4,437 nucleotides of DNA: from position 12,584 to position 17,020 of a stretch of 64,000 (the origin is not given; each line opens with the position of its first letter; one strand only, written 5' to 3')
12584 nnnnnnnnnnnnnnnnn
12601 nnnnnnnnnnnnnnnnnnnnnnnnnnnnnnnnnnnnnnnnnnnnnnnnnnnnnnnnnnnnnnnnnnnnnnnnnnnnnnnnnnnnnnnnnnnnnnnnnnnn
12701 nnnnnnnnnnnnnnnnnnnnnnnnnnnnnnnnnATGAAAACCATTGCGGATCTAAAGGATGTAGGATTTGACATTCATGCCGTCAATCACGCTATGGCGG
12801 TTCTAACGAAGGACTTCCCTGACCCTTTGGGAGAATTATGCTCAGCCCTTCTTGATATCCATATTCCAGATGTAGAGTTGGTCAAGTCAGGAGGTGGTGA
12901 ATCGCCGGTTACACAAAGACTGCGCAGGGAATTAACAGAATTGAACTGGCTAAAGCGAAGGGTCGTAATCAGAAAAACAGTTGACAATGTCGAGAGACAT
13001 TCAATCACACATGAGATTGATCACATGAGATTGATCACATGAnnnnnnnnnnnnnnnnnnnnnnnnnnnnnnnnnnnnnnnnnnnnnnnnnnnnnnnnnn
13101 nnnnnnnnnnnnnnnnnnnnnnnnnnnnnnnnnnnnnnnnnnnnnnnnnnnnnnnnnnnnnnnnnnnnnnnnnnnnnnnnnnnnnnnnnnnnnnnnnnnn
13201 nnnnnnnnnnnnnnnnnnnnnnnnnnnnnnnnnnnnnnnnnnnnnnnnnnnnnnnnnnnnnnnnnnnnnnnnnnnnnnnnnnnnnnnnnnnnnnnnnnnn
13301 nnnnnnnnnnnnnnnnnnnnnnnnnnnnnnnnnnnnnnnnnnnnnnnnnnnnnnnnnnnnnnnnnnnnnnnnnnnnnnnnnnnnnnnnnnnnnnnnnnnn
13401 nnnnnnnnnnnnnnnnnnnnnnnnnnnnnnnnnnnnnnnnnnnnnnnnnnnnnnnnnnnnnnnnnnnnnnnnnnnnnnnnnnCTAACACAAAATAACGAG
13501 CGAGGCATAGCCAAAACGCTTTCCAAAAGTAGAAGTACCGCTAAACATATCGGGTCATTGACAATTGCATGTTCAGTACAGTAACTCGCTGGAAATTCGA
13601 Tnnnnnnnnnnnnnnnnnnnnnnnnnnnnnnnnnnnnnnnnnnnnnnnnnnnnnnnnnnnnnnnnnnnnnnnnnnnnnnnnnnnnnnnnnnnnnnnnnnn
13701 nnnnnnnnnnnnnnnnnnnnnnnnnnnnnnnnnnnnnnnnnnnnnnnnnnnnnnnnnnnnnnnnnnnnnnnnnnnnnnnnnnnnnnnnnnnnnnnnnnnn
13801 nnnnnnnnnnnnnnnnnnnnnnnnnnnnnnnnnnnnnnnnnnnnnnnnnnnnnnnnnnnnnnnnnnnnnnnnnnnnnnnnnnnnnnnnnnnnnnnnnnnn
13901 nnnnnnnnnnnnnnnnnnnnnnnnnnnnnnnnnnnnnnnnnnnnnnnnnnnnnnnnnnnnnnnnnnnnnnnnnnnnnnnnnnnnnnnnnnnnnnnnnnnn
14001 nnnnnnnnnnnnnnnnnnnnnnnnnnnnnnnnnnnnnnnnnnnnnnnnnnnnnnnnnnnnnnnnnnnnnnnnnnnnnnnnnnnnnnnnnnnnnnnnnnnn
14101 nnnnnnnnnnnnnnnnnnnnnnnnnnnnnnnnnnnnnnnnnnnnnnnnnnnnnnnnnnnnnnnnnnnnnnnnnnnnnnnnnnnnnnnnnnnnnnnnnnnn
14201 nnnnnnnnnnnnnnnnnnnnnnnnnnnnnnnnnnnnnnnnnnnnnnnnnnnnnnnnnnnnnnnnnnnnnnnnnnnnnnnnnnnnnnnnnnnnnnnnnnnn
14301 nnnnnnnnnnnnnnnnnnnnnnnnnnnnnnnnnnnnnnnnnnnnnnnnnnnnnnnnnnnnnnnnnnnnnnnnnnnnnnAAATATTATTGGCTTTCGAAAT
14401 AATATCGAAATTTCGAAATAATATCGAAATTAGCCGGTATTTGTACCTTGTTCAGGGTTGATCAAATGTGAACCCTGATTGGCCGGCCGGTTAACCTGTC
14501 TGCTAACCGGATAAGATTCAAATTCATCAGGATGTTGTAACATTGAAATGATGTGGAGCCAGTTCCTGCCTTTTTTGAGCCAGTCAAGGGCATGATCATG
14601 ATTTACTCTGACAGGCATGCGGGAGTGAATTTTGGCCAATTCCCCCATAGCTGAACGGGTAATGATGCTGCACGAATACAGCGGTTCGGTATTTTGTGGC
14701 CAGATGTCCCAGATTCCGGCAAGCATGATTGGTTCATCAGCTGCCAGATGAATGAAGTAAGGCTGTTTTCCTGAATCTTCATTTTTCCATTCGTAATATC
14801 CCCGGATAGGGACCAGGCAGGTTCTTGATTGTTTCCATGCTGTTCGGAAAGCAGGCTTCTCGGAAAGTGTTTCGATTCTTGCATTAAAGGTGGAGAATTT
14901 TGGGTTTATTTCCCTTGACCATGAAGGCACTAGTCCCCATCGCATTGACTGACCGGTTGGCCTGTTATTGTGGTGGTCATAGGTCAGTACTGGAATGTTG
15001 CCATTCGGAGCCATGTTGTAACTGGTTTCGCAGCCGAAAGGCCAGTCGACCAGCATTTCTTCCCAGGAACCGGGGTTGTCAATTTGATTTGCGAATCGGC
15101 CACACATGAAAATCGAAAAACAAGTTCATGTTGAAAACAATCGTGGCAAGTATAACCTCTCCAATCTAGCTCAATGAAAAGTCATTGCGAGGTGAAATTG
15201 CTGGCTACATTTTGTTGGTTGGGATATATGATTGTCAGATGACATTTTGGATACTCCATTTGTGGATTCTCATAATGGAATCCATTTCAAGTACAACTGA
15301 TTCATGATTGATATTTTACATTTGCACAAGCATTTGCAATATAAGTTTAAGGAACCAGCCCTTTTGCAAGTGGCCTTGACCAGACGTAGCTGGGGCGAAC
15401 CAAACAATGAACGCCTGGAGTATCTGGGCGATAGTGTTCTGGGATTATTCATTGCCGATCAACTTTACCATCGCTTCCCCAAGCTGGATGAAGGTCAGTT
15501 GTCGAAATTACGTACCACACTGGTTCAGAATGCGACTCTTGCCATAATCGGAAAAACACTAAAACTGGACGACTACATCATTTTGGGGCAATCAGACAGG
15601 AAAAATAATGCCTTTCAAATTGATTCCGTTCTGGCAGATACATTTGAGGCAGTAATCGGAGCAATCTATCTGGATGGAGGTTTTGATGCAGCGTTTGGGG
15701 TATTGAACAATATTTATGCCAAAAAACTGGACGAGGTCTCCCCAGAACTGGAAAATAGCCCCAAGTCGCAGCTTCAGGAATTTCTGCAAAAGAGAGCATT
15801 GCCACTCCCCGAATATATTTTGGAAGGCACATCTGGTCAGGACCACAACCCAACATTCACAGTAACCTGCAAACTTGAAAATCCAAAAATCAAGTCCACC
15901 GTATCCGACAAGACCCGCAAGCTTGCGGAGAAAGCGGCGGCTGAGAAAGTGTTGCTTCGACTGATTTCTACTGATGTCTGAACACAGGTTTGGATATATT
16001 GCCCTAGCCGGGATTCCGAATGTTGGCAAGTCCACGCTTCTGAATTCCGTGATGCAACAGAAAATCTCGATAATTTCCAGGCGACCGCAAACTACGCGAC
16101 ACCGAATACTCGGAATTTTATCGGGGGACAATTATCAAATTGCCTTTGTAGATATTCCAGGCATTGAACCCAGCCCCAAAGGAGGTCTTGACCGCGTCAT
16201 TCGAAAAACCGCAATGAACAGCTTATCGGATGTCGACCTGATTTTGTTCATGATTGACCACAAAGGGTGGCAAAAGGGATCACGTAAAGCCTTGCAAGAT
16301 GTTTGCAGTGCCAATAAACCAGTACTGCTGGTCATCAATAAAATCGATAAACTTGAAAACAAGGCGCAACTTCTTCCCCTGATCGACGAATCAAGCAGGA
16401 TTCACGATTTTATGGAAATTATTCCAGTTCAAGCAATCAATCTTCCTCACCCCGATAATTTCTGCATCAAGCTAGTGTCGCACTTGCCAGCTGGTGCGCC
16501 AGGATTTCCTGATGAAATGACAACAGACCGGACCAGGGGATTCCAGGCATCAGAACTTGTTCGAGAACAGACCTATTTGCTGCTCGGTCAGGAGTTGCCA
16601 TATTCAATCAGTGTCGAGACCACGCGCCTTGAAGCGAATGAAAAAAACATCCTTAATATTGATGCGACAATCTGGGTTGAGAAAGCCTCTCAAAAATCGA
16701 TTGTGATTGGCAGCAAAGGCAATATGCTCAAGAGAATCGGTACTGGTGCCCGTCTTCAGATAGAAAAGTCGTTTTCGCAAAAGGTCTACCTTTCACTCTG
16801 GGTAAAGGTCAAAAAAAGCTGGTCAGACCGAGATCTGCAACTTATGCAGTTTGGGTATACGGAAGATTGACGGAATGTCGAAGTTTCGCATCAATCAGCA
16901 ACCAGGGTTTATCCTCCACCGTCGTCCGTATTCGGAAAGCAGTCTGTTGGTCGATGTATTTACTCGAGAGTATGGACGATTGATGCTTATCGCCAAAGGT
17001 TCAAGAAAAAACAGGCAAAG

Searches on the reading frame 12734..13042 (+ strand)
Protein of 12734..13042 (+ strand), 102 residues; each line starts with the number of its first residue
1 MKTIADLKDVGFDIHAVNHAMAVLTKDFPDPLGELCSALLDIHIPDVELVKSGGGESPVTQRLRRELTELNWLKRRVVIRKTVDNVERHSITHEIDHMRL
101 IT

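Call 22: list_cluster_members(proteins=[window:12734-13039:+, window:13039-13479:+, window:12252-12734:+, window:12294-12734:+, window:12111-12734:+, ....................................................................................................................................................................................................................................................])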
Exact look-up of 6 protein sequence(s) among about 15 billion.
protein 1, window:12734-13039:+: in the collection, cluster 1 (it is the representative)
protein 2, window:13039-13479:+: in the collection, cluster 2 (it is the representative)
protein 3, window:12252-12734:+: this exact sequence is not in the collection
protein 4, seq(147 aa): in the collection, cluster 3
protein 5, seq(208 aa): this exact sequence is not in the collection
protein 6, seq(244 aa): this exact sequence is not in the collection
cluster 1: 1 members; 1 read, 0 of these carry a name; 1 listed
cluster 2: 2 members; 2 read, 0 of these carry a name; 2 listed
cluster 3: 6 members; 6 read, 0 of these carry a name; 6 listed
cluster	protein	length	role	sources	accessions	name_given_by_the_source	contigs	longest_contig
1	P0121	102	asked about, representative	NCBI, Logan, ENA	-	-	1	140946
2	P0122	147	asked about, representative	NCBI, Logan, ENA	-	-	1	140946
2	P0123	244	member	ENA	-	-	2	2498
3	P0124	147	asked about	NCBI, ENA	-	-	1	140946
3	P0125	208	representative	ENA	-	-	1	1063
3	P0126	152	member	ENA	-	-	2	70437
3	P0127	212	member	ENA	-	-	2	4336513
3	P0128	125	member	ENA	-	-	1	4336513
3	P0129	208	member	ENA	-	-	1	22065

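Call 24: find_encoding_contigs(protein=window:12734-13042:+, flank=10000, max_places=10)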
Protein window:12734-13042:+ (102 aa): 2 contigs read that carry it; 2 places shown.
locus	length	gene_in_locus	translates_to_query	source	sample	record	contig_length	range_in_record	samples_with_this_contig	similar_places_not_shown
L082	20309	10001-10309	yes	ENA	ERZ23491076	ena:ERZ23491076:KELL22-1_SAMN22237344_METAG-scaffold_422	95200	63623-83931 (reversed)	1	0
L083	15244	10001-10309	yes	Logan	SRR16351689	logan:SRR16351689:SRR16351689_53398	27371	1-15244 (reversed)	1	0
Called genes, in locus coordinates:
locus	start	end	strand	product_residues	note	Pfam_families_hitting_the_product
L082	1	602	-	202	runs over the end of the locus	PF12804:NTP_transf_3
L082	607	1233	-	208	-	PF02463:SMC_N, PF00005:ABC_tran, PF13175:AAA_15 (faint), PF13304:AAA_21 (weak)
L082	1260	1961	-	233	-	PF00528:BPD_transp_1 (weak)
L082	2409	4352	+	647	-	PF16177:ACAS_N, PF00501:AMP-binding, PF13193:AMP-binding_C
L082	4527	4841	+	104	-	PF03264:Cytochrom_NNT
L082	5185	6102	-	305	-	PF26109:WHD_BrxR, PF13280:WYL, PF26107:BrxR_CTD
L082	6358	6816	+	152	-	-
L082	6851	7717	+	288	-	-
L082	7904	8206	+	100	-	-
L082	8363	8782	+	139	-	PF25682:Phage_VG64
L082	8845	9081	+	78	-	-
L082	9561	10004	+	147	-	PF05063:MT-A70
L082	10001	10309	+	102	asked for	PF09195:Endonuc-BglII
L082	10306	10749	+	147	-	PF09195:Endonuc-BglII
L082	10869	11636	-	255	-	PF00561:Abhydrolase_1, PF00975:Thioesterase, PF07819:PGAP1 (faint), PF12146:Hydrolase_4, PF12697:Abhydrolase_6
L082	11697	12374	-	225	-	PF02586:SRAP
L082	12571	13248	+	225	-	PF22935:RM44_endonuclase (weak), PF14622:Ribonucleas_3_3, PF00636:Ribonuclease_3, PF00035:dsrm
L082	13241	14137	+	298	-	PF00009:GTP_EFTU (faint), PF00350:Dynamin_N (faint), PF01926:MMR_HSR1, PF02421:FeoB_N, PF07650:KH_2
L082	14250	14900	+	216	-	PF02565:RecO_C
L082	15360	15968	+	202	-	-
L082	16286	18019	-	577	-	PF00364:Biotin_lipoyl, PF25984:BSH_YknX (faint), PF01262:AlaDh_PNT_C (faint), PF07992:Pyr_redox_2, PF12831:FAD_oxidored, PF13450:NAD_binding_8 (faint), PF00070:Pyr_redox, PF02852:Pyr_redox_dim, +1 more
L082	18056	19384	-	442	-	PF00364:Biotin_lipoyl, PF02817:E3_binding, PF00198:2-oxoacid_dh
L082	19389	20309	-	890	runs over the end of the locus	PF28598:PDH_E1_N, PF00456:Transketolase_N, PF17831:PDH_E1_M, PF22613:Transketolase_C_1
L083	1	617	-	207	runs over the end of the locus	PF12804:NTP_transf_3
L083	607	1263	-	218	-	PF02463:SMC_N, PF13175:AAA_15 (faint), PF00005:ABC_tran, PF13304:AAA_21 (weak)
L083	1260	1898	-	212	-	PF00528:BPD_transp_1 (weak)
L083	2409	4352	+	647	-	PF16177:ACAS_N, PF00501:AMP-binding, PF13193:AMP-binding_C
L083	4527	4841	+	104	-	PF03264:Cytochrom_NNT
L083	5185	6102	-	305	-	PF26109:WHD_BrxR, PF13280:WYL, PF26107:BrxR_CTD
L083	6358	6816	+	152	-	-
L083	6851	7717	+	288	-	-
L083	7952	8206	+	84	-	-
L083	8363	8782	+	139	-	PF25682:Phage_VG64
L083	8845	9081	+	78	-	-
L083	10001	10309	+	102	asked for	PF09195:Endonuc-BglII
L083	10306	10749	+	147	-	PF09195:Endonuc-BglII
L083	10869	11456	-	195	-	PF00561:Abhydrolase_1, PF12146:Hydrolase_4 (weak), PF12697:Abhydrolase_6, PF07819:PGAP1 (faint)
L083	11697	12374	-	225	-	PF02586:SRAP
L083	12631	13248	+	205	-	PF14622:Ribonucleas_3_3, PF22935:RM44_endonuclase (weak), PF00636:Ribonuclease_3, PF00035:dsrm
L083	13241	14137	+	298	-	PF00009:GTP_EFTU (faint), PF00350:Dynamin_N (faint), PF01926:MMR_HSR1, PF02421:FeoB_N, PF07650:KH_2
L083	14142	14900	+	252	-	PF11967:RecO_N, PF02565:RecO_C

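Call 28: find_encoding_contigs(protein=P0126, flank=4000, max_places=4)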
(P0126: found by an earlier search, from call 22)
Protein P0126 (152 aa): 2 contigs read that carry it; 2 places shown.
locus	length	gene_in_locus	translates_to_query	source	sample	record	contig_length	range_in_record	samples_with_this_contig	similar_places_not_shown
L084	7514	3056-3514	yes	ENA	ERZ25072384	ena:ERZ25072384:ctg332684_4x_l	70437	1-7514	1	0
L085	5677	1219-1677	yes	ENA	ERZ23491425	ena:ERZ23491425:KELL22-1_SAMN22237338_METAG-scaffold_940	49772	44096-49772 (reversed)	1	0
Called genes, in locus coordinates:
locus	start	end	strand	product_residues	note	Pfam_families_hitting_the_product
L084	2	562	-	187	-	?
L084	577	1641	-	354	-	PF00296:Bac_luciferase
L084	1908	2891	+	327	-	PF12760:Zn_ribbon_IS1595 (weak), PF12762:DDE_Tnp_IS1595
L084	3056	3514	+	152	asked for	PF05063:MT-A70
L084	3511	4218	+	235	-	PF09195:Endonuc-BglII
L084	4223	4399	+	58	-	-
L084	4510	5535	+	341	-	-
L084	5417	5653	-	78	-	-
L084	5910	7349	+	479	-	PF00111:Fer2 (weak), PF01799:Fer2_2, PF00941:FAD_binding_5, PF03450:CO_deh_flav_C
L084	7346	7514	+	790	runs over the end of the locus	PF01315:Ald_Xan_dh_C, PF02738:MoCoBD_1, PF20256:MoCoBD_2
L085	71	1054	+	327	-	PF12760:Zn_ribbon_IS1595 (weak), PF12762:DDE_Tnp_IS1595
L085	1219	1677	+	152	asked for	PF05063:MT-A70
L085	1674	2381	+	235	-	PF09195:Endonuc-BglII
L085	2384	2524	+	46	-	-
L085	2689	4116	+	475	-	PF00111:Fer2 (weak), PF01799:Fer2_2, PF00941:FAD_binding_5, PF03450:CO_deh_flav_C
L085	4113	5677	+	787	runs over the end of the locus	PF01315:Ald_Xan_dh_C, PF02738:MoCoBD_1, PF20256:MoCoBD_2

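Call 29: find_encoding_contigs(protein=P0128, flank=4000, max_places=4)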
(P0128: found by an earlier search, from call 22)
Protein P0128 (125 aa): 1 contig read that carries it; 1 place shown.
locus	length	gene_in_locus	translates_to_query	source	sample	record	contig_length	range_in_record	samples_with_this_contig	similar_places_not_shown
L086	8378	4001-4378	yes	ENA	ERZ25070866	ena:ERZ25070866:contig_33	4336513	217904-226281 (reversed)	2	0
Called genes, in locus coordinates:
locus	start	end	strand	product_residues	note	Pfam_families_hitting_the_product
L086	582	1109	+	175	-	PF02900:LigB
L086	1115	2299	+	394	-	PF01494:FAD_binding_3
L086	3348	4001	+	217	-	PF12762:DDE_Tnp_IS1595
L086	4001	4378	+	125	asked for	PF05063:MT-A70 (weak)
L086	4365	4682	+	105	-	PF09195:Endonuc-BglII (weak)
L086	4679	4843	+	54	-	-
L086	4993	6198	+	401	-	PF13458:Peripla_BP_6, PF01094:ANF_receptor, PF13433:Peripla_BP_5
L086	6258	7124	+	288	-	PF02653:BPD_transp_2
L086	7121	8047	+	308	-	PF02653:BPD_transp_2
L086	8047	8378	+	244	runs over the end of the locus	PF00005:ABC_tran, PF12399:BCA_ABC_TP_C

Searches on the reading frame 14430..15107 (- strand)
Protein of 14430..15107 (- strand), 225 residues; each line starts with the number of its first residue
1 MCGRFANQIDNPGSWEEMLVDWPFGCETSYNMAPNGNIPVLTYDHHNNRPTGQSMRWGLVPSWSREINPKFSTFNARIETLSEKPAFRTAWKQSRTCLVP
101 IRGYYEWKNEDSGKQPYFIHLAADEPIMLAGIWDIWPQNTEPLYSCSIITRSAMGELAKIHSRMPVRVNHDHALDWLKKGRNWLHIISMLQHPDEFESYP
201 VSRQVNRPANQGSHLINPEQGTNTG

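Call 72: search_protein_families(library=pfam, proteins=[window:14430-15107:-], max_evalue=0.001)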
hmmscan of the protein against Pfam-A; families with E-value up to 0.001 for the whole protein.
window:14430-15107:- (225 aa): 1 family
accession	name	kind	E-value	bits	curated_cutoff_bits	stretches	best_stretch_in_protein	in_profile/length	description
PF02586.19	SRAP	-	3.8e-61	206.8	27.1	1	1-207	1-213/214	SOS response associated peptidase (SRAP)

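Call 74: find_encoding_contigs(protein=window:14430-15107:-, flank=4000, max_places=10)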
Protein window:14430-15107:- (225 aa): 2 contigs read that carry it; 2 places shown.
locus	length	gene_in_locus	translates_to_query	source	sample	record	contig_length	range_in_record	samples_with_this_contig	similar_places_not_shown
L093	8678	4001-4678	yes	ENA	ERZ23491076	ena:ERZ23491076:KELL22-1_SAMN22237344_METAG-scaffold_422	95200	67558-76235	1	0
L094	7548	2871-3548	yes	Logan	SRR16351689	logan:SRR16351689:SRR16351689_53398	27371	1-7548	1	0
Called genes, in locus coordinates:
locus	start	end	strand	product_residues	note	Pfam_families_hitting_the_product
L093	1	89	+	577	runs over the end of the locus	PF00364:Biotin_lipoyl, PF25984:BSH_YknX (faint), PF01262:AlaDh_PNT_C (faint), PF07992:Pyr_redox_2, PF12831:FAD_oxidored, PF13450:NAD_binding_8 (faint), PF00070:Pyr_redox, PF02852:Pyr_redox_dim, +1 more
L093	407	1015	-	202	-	-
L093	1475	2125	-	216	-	PF02565:RecO_C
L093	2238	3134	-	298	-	PF00009:GTP_EFTU (faint), PF00350:Dynamin_N (faint), PF01926:MMR_HSR1, PF02421:FeoB_N, PF07650:KH_2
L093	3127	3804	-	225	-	PF22935:RM44_endonuclase (weak), PF14622:Ribonucleas_3_3, PF00636:Ribonuclease_3, PF00035:dsrm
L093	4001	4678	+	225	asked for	PF02586:SRAP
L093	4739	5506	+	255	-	PF00561:Abhydrolase_1, PF00975:Thioesterase, PF07819:PGAP1 (faint), PF12146:Hydrolase_4, PF12697:Abhydrolase_6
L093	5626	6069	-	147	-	PF09195:Endonuc-BglII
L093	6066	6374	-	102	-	PF09195:Endonuc-BglII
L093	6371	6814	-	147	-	PF05063:MT-A70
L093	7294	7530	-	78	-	-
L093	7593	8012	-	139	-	PF25682:Phage_VG64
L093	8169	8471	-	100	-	-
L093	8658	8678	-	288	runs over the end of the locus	-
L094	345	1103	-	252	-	PF11967:RecO_N, PF02565:RecO_C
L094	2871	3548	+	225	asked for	PF02586:SRAP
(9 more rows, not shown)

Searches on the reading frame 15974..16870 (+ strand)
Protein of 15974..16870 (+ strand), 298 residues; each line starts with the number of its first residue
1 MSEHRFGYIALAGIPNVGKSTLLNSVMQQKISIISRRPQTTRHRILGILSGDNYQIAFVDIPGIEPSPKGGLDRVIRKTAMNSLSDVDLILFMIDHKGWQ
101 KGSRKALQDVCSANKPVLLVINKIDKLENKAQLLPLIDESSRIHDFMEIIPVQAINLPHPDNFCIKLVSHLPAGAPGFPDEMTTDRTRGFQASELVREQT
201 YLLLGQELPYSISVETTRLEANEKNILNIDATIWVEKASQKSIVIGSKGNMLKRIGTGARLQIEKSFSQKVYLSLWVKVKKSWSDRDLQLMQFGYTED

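Call 18: find_related_loci(query=window:15974-16870:+, collection=genome_contigs, flank=10000)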
Query window:15974-16870:+ (298 aa) in genome_contigs; peptide patterns used: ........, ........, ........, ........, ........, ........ (x = any residue, [..] = any of these).
364 stretches matched a pattern; 245 encode a relative of the query (tblastn E <= 1e-3); the best 80 are kept; 80 distinct loci.
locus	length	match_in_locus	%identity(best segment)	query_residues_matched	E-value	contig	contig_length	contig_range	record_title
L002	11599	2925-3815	86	1-297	2e-175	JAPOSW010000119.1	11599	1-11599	MAG: Gammaproteobacteria bacterium isolate CAR2_bin_8 NODE_1872_length_11599_cov_10.7383, whole genome shotgun sequence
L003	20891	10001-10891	83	1-297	4e-171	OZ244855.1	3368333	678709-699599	MAG: Candidatus Poriferihabitans sp. isolate 02711fc3-2c7e-402c-87d4-6a55832cb424 genome assembly, chromosome: 1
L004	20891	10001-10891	82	1-297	2e-170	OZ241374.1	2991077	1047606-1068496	MAG: Arenicellales bacterium isolate e20ed838-ccde-4585-ad24-56f5f8a8bd1e genome assembly, chromosome: 1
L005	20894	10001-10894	57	4-297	2e-109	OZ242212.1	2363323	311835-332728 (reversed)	MAG: Candidatus Spongiihabitans sp. isolate 2f15a987-a670-4d91-b8ba-39cdc8936518 genome assembly, chromosome: 1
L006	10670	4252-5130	52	5-297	1e-96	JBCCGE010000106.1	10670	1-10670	MAG: Pseudomonadota bacterium isolate P01_B01_bin.36 k141_659566_length_10670_cov_9.0000, whole genome shotgun sequence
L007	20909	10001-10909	48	1-298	5e-91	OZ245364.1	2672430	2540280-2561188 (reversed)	MAG: Candidatus Poriferihabitaceae bacterium isolate ad906cb3-1d1f-494b-88e6-7833d0e38aa3 genome assembly, chromosome: 1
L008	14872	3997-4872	50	6-297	1e-90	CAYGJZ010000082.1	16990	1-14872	MAG TPA_asm: uncultured Gammaproteobacteria bacterium isolate ERP116193_co2_216 genome assembly, contig: NODE_8156_lengt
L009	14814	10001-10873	49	7-297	4e-87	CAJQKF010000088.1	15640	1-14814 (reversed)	MAG: uncultured Gammaproteobacteria bacterium isolate 0.2_20180511_Bin_32_1 genome assembly, contig: c_000000004479, who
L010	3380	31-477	87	149-297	2e-86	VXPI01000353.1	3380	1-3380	MAG: Gammaproteobacteria bacterium isolate SB0662_bin_52 NODE_15273_length_3380_cov_17.310977, whole genome shotgun sequ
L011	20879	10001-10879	45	4-297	2e-84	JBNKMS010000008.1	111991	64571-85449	MAG: Sedimenticolaceae bacterium isolate H1.bin.12.orig k141_526202, whole genome shotgun sequence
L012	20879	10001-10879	44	4-297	7e-82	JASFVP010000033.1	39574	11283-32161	MAG: Chromatiales bacterium isolate D1105M20metaG_Bin_5_2 D1105M20metaG_FD_scaffold_206_c1, whole genome shotgun sequenc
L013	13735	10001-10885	47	2-297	5e-81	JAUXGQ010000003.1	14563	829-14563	MAG: Gammaproteobacteria bacterium isolate CSMAG_2933 CSMAG_2933_k117_5604999_length_14563_cov_27.0000, whole genome sho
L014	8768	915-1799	45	2-297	1e-80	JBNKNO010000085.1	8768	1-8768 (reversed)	MAG: Rhodocyclaceae bacterium isolate G2.bin.13.strict NODE_85_length_8768_cov_2.663905, whole genome shotgun sequence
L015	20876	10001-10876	45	5-297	3e-80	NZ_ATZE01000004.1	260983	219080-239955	Sedimenticola selenatireducens DSM 17993 A3GODRAFT_scaffold_3.4_C, whole genome shotgun sequence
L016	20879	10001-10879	44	4-297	5e-80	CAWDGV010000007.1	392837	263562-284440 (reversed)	MAG: uncultured Gammaproteobacteria bacterium isolate MFD03804.bin.1.36 genome assembly, contig: contig_61026, whole gen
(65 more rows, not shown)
